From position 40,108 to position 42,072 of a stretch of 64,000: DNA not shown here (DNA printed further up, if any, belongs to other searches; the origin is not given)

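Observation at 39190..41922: Extracytosolic flavinylation module: SGAT-motif FMN-binding protein, ApbE, and a membrane-embedded FNR-like reductase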

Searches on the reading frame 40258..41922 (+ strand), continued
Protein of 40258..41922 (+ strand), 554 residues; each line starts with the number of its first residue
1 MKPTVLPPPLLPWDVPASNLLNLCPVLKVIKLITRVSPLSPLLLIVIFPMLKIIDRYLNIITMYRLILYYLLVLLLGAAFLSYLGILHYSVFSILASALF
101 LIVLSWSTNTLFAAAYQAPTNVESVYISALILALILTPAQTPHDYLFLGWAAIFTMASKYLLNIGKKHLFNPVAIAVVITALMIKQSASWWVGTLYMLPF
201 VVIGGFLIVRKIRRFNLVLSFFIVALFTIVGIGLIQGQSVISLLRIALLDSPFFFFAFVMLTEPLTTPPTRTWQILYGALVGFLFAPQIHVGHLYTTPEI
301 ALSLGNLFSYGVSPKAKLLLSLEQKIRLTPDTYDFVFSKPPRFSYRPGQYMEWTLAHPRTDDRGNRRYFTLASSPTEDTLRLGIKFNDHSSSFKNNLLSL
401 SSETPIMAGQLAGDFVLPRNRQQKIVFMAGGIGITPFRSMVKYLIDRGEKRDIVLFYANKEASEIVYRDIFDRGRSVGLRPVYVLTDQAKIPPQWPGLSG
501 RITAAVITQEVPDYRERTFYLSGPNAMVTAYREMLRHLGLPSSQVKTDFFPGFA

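Call 23: predict_structure(alignment_id=A1)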
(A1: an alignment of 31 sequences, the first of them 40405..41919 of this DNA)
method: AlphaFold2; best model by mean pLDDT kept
length: 505 residues; sequences in the alignment: 31
mean_pLDDT: 86.7   pTM: 0.81
mean pLDDT of the five models: 86.7, 85.9, 85.0, 84.7, 81.9
residues with pLDDT >= 90: 254; 70-90: 212; 50-70: 34; < 50: 5
segments of 3 or more residues with pLDDT < 50: 501-505
pLDDT, mean of each block of 10 residues (from residue 1): 71 81 94 93 95 94 80 82 92 88 88 62 77 71 89 91 88 95 91 90 90 79 89 89 71 86 72 92 92 84 81 75 92 89 88 84 80 94 92 96 96 93 96 95 92 94 96 88 94 86 38
secondary structure, 60 per line:
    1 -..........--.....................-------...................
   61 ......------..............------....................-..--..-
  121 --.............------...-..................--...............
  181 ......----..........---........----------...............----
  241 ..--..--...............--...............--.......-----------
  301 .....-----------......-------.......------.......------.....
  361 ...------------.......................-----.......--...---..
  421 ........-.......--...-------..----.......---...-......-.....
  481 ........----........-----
elements in order: H2-11 H14-34 H42-66 H73-86 H93-112 H123-135 H146-163 H166-186 H191-200 H204-211 H222-236 H249-263 E266-280 E283-289 E301-305 E317-322 E330-336 H343-349 E356-363 E376-381 H382-398 E404-410 H419-428 E430-436 H455-461 E469-474 H476-488 E496-500
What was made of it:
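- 40405..41922 (+): Gene 3 with corrected start: RnfD/NqrB-like membrane domain fused to an FNR-type FAD/NAD(P)H module, 505 aa. It overlaps the apbE stop by 17 nt. AF2 model has pLDDT 86.7 (call 23).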

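Call 29: fold_search(model_id=the predicted structure, library=pdb)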
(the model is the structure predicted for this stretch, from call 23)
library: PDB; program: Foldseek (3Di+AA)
matches with E <= 10: 1169; with E <= 0.001: 316
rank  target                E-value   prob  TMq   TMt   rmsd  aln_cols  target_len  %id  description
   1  6o0a                  1.8e-17  1.00  0.41  0.54   7.2       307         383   20  Crystal structure of flavohemoglobin from Malassezia yamatoensis with bound FAD and heme determined by iron SAD phasing (released 2019-03-06)
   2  1gvh                  1.4e-15  1.00  0.41  0.52   7.6       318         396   17  The X-ray structure of ferric Escherichia coli flavohemoglobin reveals an unespected geometry of the distal heme pocket (released 2002-08-06)
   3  5ogx                  3.2e-15  1.00  0.42  0.62   2.7       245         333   22  Crystal structure of Amycolatopsis cytochrome P450 reductase GcoB. (released 2018-07-04)
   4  2r6h_C                6.7e-15  1.00  0.41  0.69   4.6       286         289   18  Crystal structure of the domain comprising the NAD binding and the FAD binding regions of the NADH:ubiquinone oxidored (released 2007-09-11)
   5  4eh1_B                7.1e-15  1.00  0.40  0.81   3.2       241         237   18  Crystal Structure of the Flavohem-like-FAD/NAD Binding Domain of Nitric Oxide Dioxygenase from Vibrio cholerae O1 biov (released 2012-04-25)
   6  7qu5                  7.9e-15  1.00  0.42  0.73   3.6       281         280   18  X-ray structure of FAD domain of NqrF of Pseudomonas aeruginosa (released 2022-02-09)
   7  2r6h_D                7.9e-15  1.00  0.39  0.68   5.4       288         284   19  Crystal structure of the domain comprising the NAD binding and the FAD binding regions of the NADH:ubiquinone oxidored (released 2007-09-11)
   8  7qu3                  1.1e-14  1.00  0.42  0.72   3.7       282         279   19  X-ray structure of FAD domain of NqrF of Pseudomonas aeruginosa (released 2022-02-09)
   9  7qty                  1.4e-14  1.00  0.41  0.73   4.8       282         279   19  X-ray structure of FAD domain of NqrF of Klebsiella pneumoniae (released 2022-02-09)
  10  2r6h_A                1.6e-14  1.00  0.41  0.71   4.9       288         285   18  Crystal structure of the domain comprising the NAD binding and the FAD binding regions of the NADH:ubiquinone oxidored (released 2007-09-11)
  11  4eh1_A                1.9e-14  1.00  0.39  0.80   3.4       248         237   17  Crystal Structure of the Flavohem-like-FAD/NAD Binding Domain of Nitric Oxide Dioxygenase from Vibrio cholerae O1 biov (released 2012-04-25)
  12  8ad4_A                2.0e-14  1.00  0.41  0.71   4.9       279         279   19  X-ray structure of NqrF(129-408)of Vibrio cholerae in complex with NADH (released 2023-07-12)
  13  6wxv_A                2.8e-14  1.00  0.37  0.19  20.2       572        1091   16  CryoEM structure of mouse DUOX1-DUOXA1 complex in the presence of NADPH (released 2020-09-02)
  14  8ad3_A                2.9e-14  1.00  0.41  0.71   5.0       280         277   18  X-ray structure of NqrF(129-408)of Vibrio cholerae variant F406A (released 2023-07-12)
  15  2r6h_B                3.1e-14  1.00  0.40  0.68   4.6       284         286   18  Crystal structure of the domain comprising the NAD binding and the FAD binding regions of the NADH:ubiquinone oxidored (released 2007-09-11)
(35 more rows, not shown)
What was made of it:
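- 41215..41919 (+): Cytoplasmic FNR module. It has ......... (FAD motif, nt 41356-41382), GGIGITP (NAD(P)H motif, nt 41545-41565) and the C-terminal sequence DFFPGFA. Foldseek hits to NqrF FAD/NAD domains, flavohaemoglobin and b5 reductase have E 1e-13 to 1e-17 (call 29).
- On NQR/RNF-like flavinylation-associated system: The FNR fold is confirmed (call 29).
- Closest known: RnfC-RnfD-RnfG arm of the Rnf complex, and NqrF-NqrB-NqrC of Na+-NQR. Same: An FNR module like that of NqrF (call 29).
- FNR fold with the NqrF FAD/NAD domain among the best structural matches: call 29. DUOX and SpNOX appear among the full-length Foldseek hits (call 29).
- Tried and rejected: It is the ordinary R-x-Y-[ST] FAD motif of the FNR family (own knowledge, supported by the structural matches in call 29).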

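Call 32: search_protein_families(library=pfam, proteins=[L003:7595-8596:+, L003:6920-7594:+, L001:1024-2247:+, L030:4467-5096:+, L003:8641-9915:+, L009:1291-3666:+, L032:7645-8379:+, L001:3327-3758:+, L034:9520-9891:-], max_evalue=0.001)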
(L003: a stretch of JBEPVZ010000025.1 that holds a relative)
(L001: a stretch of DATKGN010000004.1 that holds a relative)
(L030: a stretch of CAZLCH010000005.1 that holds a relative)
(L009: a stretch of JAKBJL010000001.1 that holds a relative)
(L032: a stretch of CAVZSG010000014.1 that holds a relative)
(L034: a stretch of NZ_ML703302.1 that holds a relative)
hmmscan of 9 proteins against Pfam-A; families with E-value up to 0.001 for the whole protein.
L003:7595-8596:+ (333 aa): 4 families
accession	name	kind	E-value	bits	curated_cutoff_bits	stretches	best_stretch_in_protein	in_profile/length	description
PF02518.31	HATPase_c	-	2e-27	96.2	26.4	1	222-332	2-109/111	Histidine kinase-, DNA gyrase B-, and HSP90-like ATPase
PF00512.31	HisKA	-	2.1e-12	47.4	26.9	1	111-175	2-64/66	His Kinase A (phospho-acceptor) domain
PF13589.12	HATPase_c_3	-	1.2e-05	25.8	25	1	233-304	10-81/137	Histidine kinase-, DNA gyrase B-, and HSP90-like ATPase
PF13581.12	HATPase_c_2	-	7.2e-05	23.2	27.4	1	236-315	42-113/127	Histidine kinase-like ATPase domain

L003:6920-7594:+ (224 aa): 2 families
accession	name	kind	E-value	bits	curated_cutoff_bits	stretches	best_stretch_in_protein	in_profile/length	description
PF00072.30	Response_reg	-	5.2e-30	104.3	30.2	1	3-113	1-111/111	Response regulator receiver domain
PF00486.34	Trans_reg_C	-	6.4e-26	90.7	26.2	1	146-220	2-76/77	Transcriptional regulatory protein, C terminal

L001:1024-2247:+ (407 aa): 2 families
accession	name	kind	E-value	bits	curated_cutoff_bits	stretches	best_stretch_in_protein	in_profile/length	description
PF12704.14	MacB_PCD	-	5.4e-46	157.9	27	1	21-244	1-204/207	MacB-like periplasmic core domain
PF02687.27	FtsX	-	1.2e-20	74.1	25.5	1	288-399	3-119/120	FtsX-like permease C-terminal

L030:4467-5096:+ (209 aa): 2 families
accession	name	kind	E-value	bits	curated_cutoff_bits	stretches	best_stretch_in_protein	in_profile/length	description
PF04205.19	FMN_bind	-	1.6e-06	29.1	22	1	132-202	5-74/77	FMN-binding domain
PF06480.20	FtsH_ext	-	0.00029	21.5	25.5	0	45-121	1-71/103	FtsH Extracellular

L003:8641-9915:+ (424 aa): 6 families
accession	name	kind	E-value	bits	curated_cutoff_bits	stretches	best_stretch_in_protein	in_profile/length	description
PF16576.10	HlyD_D23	-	1.3e-13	51.2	30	1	50-311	5-212/214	Barrel-sandwich domain of CusB or HlyD membrane-fusion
PF13437.12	HlyD_3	-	9.8e-11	42.8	22.2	1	196-306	2-102/106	HlyD family secretion protein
PF12700.13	HlyD_2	-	2.1e-07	30.5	25.1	1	6-114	8-113/416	HlyD family secretion protein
PF13533.13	Biotin_lipoyl_2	-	1.2e-06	28.7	29.8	1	65-94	3-32/32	Biotin-lipoyl like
PF00364.28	Biotin_lipoyl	-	9.3e-06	25.8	22.1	1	63-93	43-73/73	Biotin-requiring enzyme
PF00529.27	CusB_dom_1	-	2.8e-05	24.7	26.5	0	173-379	12-89/89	Cation efflux system protein CusB domain 1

L009:1291-3666:+ (791 aa): 4 families
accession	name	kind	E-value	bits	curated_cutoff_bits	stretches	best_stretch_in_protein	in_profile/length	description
PF00122.25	E1-E2_ATPase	-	1.9e-60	203.9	28.1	1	236-420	2-180/181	E1-E2 ATPase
PF00702.32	Hydrolase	-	9.3e-40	137.5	26.4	1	437-657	1-191/191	haloacid dehalogenase-like hydrolase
PF00403.32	HMA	-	4.8e-17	62.5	24.8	1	7-67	2-62/62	Heavy-metal-associated domain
PF08282.18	Hydrolase_3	-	1.5e-05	25.3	20.9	0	631-683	197-249/255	haloacid dehalogenase-like hydrolase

L032:7645-8379:+ (244 aa): 1 family
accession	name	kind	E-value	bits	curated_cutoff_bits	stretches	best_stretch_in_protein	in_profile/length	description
PF01988.24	VIT1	-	9.6e-69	231.9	28.1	1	30-238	1-214/214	VIT family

L001:3327-3758:+ (143 aa): 0 families

L034:9520-9891:- (123 aa): 1 family
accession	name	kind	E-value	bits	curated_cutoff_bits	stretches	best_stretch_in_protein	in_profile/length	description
PF03413.25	PepSY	-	0.00052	20.7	24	1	69-110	10-51/60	Peptidase propeptide and YPEB domain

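Call 36: search_protein_families(library=pfam, alignment_id=A3, max_evalue=0.00001)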
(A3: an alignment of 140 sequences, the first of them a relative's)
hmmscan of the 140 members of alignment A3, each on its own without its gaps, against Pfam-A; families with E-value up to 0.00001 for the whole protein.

A. member 1, L001:7715-8797:- (360 aa): 0 families

B. families by the number of members that match (of 140 scanned): 170 families (the first 25 are shown)
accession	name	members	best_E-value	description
PF02518.31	HATPase_c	10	7.1e-33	Histidine kinase-, DNA gyrase B-, and HSP90-like ATPase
PF00072.30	Response_reg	8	1.3e-30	Response regulator receiver domain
PF00486.34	Trans_reg_C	8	2.4e-27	Transcriptional regulatory protein, C terminal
PF13581.12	HATPase_c_2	4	3.2e-07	Histidine kinase-like ATPase domain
PF01566.24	Nramp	3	2.1e-84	Natural resistance-associated macrophage protein-like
PF00512.31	HisKA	3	1.9e-14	His Kinase A (phospho-acceptor) domain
PF14501.12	HATPase_c_5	3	5.1e-06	GHKL domain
PF00563.25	EAL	2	1e-71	EAL domain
PF07690.21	MFS_1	2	5.5e-51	Major Facilitator Superfamily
PF02075.23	RuvC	2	4.3e-49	Crossover junction endodeoxyribonuclease RuvC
PF00005.33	ABC_tran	2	1.1e-35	ABC transporter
PF00990.26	GGDEF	2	1.3e-30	Diguanylate cyclase, GGDEF domain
PF07884.19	VKOR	2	2.9e-25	Vitamin K epoxide reductase family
PF13426.13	PAS_9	2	4e-24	PAS domain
PF08447.18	PAS_3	2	7.2e-21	PAS fold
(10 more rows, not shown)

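Call 40: search_protein_families(library=pfam, alignment_id=A4, max_evalue=0.00001)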
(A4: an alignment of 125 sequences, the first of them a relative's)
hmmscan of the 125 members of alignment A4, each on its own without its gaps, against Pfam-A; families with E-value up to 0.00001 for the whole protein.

A. member 1, L001:3922-4635:+ (238 aa): 1 family
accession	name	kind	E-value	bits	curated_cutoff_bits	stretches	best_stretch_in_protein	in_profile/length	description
PF09335.16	VTT_dom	-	1.3e-18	68.1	33.9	1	77-192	3-122/123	VTT domain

B. families by the number of members that match (of 125 scanned): 133 families (the first 25 are shown)
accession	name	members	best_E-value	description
PF00072.30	Response_reg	5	3.4e-29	Response regulator receiver domain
PF00486.34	Trans_reg_C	5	2.7e-27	Transcriptional regulatory protein, C terminal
PF00512.31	HisKA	5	1.1e-15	His Kinase A (phospho-acceptor) domain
PF02518.31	HATPase_c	4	4.8e-28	Histidine kinase-, DNA gyrase B-, and HSP90-like ATPase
PF00702.32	Hydrolase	3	9.3e-40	haloacid dehalogenase-like hydrolase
PF00326.27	Peptidase_S9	3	4.9e-11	Prolyl oligopeptidase family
PF12697.13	Abhydrolase_6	3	2.4e-09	Alpha/beta hydrolase family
PF09334.17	tRNA-synt_1g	2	7.4e-135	tRNA synthetases class I (M)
PF00122.25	E1-E2_ATPase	2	1.9e-60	E1-E2 ATPase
PF12704.14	MacB_PCD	2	2.2e-46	MacB-like periplasmic core domain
PF00932.25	LTD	2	7.4e-25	Lamin Tail Domain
PF02687.27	FtsX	2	4.6e-21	FtsX-like permease C-terminal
PF09335.16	VTT_dom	2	1.3e-18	VTT domain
PF04542.20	Sigma70_r2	2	1.4e-17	Sigma-70 region 2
PF00561.26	Abhydrolase_1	2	2.8e-16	alpha/beta hydrolase fold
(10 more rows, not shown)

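Call 47: find_encoding_contigs(protein=P0001, flank=3000, max_places=3)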
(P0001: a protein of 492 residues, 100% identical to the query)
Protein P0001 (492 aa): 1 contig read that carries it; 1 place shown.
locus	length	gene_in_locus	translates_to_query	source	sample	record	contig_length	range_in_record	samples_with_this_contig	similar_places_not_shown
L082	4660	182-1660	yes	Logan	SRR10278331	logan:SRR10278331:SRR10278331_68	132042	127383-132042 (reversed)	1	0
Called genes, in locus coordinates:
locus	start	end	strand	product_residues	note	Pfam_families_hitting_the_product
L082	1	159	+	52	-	?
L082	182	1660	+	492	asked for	PF03116:NQR2_RnfD_RnfE (weak), PF00175:NAD_binding_1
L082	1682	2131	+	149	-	PF03449:GreA_GreB_N, PF01272:GreA_GreB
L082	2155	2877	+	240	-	PF01569:PAP2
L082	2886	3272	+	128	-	PF01219:DAGK_prokar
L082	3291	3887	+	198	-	-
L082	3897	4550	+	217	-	PF02586:SRAP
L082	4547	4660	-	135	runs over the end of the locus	PF05014:Nuc_deoxyrib_tr (weak)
